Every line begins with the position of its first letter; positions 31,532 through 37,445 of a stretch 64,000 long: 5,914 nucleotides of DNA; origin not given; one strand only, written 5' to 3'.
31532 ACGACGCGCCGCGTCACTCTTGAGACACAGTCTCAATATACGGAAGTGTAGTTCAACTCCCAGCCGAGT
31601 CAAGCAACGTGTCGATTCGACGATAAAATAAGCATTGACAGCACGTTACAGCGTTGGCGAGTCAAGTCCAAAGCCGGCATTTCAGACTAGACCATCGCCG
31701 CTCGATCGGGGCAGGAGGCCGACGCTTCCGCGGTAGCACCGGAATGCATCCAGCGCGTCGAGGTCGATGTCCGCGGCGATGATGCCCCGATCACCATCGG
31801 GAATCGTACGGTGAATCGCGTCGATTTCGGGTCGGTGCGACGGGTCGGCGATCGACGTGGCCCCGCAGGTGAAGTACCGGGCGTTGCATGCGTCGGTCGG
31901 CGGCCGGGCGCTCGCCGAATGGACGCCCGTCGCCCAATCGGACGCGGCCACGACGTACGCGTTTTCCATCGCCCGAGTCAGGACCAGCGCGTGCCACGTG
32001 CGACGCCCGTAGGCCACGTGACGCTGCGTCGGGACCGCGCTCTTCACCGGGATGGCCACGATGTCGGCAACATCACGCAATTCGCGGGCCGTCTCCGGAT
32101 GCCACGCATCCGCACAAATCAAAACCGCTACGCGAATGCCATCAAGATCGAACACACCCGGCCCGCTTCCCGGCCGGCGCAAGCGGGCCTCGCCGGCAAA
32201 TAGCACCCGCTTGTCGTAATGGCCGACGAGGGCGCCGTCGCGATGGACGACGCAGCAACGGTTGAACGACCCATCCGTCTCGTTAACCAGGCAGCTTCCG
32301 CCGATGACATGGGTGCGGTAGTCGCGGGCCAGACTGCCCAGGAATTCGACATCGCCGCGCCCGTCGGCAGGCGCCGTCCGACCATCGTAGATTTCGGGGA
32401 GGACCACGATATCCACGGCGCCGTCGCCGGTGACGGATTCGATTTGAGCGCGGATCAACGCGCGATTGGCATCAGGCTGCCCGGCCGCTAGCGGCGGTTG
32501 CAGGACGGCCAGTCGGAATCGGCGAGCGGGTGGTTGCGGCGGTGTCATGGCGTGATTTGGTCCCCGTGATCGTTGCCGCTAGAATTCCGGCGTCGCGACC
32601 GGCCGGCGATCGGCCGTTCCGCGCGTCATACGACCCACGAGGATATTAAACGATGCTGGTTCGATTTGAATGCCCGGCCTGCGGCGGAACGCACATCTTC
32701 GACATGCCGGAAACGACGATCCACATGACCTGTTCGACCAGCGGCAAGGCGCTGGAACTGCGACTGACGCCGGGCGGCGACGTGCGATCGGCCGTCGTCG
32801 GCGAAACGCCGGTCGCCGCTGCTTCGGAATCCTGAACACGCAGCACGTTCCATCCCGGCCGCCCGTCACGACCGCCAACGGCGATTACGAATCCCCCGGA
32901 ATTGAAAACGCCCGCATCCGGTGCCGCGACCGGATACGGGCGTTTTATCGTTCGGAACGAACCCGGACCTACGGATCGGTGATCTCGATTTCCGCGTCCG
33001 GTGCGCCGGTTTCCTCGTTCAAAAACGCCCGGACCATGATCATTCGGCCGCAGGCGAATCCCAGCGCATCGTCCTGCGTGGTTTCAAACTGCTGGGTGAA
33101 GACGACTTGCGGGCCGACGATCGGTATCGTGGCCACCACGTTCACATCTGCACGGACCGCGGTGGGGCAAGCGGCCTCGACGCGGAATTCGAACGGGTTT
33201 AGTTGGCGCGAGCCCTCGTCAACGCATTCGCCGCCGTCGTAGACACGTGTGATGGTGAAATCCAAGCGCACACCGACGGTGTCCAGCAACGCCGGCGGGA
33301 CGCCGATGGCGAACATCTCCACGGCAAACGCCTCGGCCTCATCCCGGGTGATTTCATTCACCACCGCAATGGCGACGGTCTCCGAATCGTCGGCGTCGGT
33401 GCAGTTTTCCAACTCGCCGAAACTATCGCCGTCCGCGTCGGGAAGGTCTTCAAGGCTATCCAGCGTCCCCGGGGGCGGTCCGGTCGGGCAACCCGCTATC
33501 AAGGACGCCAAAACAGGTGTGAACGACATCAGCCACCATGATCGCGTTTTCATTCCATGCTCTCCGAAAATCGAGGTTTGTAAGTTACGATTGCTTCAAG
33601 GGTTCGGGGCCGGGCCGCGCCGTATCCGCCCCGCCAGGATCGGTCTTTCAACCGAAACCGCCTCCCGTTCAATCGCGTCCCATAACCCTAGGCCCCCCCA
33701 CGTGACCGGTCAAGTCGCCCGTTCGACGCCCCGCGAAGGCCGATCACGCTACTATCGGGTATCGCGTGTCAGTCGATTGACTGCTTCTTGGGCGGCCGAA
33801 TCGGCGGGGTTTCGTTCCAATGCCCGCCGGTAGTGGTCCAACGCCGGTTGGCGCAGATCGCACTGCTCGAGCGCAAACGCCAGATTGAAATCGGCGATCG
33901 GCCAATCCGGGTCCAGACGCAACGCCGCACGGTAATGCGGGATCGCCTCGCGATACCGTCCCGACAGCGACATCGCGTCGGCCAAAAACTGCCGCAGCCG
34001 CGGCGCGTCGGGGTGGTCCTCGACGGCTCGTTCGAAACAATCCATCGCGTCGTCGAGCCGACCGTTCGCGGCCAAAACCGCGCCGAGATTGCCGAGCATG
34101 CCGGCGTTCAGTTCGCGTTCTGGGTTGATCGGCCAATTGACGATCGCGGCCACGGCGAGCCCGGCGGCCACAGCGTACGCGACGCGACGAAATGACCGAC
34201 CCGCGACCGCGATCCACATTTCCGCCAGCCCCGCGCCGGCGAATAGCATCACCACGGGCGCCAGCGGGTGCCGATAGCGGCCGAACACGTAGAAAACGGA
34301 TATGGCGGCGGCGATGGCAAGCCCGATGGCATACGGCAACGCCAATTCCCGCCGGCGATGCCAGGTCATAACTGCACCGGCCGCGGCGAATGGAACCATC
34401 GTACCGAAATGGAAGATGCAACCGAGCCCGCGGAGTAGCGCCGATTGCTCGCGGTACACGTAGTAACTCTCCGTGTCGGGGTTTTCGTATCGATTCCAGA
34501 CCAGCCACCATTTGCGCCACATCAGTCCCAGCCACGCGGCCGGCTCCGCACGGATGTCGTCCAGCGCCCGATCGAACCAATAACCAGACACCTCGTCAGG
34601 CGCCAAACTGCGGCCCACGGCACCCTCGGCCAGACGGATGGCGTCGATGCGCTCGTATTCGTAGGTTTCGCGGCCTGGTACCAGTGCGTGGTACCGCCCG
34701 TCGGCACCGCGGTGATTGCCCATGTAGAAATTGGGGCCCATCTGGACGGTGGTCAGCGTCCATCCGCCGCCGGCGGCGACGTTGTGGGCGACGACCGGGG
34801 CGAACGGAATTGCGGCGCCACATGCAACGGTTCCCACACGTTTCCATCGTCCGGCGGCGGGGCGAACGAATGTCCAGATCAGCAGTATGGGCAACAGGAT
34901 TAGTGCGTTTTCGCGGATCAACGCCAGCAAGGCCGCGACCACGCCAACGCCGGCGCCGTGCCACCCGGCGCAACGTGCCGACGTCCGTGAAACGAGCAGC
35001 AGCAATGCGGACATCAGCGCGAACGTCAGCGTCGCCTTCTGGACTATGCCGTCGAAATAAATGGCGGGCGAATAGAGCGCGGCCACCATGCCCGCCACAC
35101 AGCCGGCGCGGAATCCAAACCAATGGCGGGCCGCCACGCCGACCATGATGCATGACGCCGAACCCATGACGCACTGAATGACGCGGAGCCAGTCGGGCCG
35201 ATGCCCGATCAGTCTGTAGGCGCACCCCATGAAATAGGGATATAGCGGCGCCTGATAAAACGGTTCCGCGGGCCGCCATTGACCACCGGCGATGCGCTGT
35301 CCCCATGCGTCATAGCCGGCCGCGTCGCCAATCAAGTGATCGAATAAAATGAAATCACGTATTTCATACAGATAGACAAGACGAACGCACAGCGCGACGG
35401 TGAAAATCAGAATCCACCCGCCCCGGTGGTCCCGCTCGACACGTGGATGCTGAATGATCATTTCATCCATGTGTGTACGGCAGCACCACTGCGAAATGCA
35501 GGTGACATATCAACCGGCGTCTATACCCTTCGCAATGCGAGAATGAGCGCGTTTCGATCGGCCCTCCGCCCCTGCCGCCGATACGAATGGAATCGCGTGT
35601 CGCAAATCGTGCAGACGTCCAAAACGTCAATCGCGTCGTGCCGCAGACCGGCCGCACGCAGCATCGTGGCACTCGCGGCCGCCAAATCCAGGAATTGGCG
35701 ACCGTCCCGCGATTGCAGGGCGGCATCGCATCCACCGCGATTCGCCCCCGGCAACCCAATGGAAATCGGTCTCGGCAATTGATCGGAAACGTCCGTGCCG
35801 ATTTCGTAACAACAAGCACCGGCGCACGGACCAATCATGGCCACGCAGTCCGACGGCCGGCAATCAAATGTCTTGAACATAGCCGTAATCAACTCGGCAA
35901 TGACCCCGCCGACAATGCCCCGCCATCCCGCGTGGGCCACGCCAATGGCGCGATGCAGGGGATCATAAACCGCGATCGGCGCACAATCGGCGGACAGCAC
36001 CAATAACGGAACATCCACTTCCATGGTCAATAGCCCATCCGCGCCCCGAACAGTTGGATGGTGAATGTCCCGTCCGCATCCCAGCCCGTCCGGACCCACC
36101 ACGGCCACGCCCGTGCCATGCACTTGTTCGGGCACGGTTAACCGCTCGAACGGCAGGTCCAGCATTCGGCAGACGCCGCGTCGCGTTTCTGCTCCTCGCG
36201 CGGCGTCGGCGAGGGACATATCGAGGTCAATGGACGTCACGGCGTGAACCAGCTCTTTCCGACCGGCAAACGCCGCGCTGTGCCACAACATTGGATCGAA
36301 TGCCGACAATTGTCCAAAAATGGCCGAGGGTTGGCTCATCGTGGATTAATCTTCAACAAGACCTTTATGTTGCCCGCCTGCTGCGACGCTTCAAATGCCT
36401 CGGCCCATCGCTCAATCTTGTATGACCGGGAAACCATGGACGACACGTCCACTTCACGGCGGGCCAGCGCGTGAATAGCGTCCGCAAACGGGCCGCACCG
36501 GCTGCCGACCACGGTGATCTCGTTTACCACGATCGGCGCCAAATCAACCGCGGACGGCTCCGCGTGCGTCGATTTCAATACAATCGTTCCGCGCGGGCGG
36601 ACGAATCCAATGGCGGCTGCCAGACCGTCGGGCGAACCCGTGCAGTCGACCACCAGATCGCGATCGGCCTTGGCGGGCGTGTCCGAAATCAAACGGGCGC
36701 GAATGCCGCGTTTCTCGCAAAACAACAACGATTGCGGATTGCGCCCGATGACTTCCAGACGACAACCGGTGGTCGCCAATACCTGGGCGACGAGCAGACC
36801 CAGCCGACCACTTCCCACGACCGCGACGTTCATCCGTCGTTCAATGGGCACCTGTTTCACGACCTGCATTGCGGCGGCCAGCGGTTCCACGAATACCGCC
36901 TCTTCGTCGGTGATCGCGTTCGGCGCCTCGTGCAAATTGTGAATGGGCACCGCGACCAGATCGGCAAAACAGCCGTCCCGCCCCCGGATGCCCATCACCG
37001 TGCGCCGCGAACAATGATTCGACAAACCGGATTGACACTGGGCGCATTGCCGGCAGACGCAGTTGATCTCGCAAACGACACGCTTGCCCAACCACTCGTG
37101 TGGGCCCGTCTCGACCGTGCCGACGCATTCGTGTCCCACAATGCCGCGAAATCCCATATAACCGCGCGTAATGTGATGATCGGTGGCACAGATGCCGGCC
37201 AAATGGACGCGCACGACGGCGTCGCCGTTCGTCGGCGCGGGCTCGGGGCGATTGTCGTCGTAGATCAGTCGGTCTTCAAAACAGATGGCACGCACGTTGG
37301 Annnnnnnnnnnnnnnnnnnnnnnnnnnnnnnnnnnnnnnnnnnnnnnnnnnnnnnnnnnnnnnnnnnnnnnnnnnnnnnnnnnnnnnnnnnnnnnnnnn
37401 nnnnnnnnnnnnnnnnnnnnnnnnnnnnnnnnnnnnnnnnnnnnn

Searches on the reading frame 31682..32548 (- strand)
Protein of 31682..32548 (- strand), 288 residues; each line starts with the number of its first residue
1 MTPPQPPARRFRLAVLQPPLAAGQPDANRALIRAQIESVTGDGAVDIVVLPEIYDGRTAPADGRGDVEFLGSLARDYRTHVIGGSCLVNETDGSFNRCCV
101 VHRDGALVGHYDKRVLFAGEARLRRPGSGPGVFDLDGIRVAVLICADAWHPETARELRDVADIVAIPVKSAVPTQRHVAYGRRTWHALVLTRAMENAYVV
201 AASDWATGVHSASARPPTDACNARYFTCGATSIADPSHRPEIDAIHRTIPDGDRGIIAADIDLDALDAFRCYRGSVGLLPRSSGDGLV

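Call 46: search_protein_families(library=pfam, proteins=[window:31682-32548:-], max_evalue=0.0001)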
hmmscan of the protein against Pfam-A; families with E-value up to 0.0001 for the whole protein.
window:31682-32548:- (288 aa): 1 family
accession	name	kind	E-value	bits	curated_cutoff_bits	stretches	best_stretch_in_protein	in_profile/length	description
PF00795.27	CN_hydrolase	-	5.8e-20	72.2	23.2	1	12-269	1-254/256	Carbon-nitrogen hydrolase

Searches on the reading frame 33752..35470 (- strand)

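Call 46: search_protein_families(library=pfam, proteins=[window:33752-35470:-], max_evalue=0.0001)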
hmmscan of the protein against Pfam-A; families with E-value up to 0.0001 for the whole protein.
window:33752-35470:- (572 aa): 13 families
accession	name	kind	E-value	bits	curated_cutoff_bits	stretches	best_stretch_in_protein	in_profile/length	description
PF00515.34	TPR_1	-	2.2e-15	56.2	27.8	0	459-484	4-29/34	Tetratricopeptide repeat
PF07719.23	TPR_2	-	4.4e-15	54.9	27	0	495-522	6-33/34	Tetratricopeptide repeat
PF13428.12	TPR_14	-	9.5e-13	47.9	23.5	1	462-498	7-43/44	Tetratricopeptide repeat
PF13414.12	TPR_11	-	1.2e-11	44.6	26.8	1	503-535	7-39/42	TPR repeat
PF13424.12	TPR_12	-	1.1e-09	38.8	30.1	1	457-520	4-75/77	Tetratricopeptide repeat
PF14559.12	TPR_19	-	1.4e-09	38.6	25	0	503-566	4-67/68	Tetratricopeptide repeat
PF13181.12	TPR_8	-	8.8e-09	35.3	25.7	0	494-522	5-33/34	Tetratricopeptide repeat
PF13176.12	TPR_7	-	2.4e-07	30.8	27.9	0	495-521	4-30/36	Tetratricopeptide repeat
PF13432.12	TPR_16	-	3.5e-07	31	32.7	0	432-490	13-65/65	Tetratricopeptide repeat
PF13231.12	PMT_2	-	8.8e-07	29.7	26.1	1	73-227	2-158/160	Dolichyl-phosphate-mannose-protein mannosyltransferase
PF24575.1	TPR_Slam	-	4.1e-06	27.6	35.2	0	501-534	58-91/104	Surface lipoprotein assembly modifier, N-terminal TPR repeats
PF13374.12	TPR_10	-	5.5e-06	26.7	27.5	0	457-485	3-31/42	Tetratricopeptide repeat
PF13431.12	TPR_17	-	2.3e-05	24.7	24.4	0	478-510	1-33/34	Tetratricopeptide repeat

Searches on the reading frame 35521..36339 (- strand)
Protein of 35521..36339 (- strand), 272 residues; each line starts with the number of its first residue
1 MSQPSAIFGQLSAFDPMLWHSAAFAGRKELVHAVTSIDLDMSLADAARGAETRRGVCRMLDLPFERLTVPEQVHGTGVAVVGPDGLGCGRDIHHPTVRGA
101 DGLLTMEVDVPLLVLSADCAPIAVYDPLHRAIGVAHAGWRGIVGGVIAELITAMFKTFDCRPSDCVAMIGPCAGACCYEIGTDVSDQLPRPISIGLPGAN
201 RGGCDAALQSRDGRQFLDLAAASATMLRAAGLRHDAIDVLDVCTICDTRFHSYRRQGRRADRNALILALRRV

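Call 46: search_protein_families(library=pfam, proteins=[window:35521-36339:-], max_evalue=0.0001)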
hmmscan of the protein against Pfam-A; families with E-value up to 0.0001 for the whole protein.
window:35521-36339:- (272 aa): 1 family
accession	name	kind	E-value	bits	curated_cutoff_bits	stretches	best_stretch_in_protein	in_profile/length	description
PF02578.20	Cu-oxidase_4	-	1.5e-54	185.4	22.9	1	36-259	14-229/238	Multi-copper polyphenol oxidoreductase laccase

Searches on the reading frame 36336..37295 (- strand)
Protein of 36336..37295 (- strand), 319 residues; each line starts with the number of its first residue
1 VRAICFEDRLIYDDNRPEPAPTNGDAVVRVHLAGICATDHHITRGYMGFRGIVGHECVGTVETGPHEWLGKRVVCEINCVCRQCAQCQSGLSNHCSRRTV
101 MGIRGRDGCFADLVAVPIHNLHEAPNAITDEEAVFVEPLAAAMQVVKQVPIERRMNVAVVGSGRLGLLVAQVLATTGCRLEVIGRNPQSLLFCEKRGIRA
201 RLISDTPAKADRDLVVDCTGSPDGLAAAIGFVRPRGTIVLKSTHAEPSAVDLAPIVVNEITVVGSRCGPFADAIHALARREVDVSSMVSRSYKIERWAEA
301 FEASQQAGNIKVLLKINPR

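Call 46: search_protein_families(library=pfam, proteins=[window:36336-37295:-], max_evalue=0.0001)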
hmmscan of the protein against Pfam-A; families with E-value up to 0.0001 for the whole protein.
window:36336-37295:- (319 aa): 3 families
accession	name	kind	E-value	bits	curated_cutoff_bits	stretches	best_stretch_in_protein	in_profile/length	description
PF08240.17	ADH_N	-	1.2e-18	67.7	23.5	1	23-125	2-103/104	Alcohol dehydrogenase GroES-like domain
PF00107.32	ADH_zinc_N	-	2e-10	41.1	31.8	1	165-272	2-119/129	Zinc-binding dehydrogenase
PF16912.11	Glu_dehyd_C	-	6.3e-10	39.3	34.9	1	153-315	30-210/211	Glucose dehydrogenase C-terminus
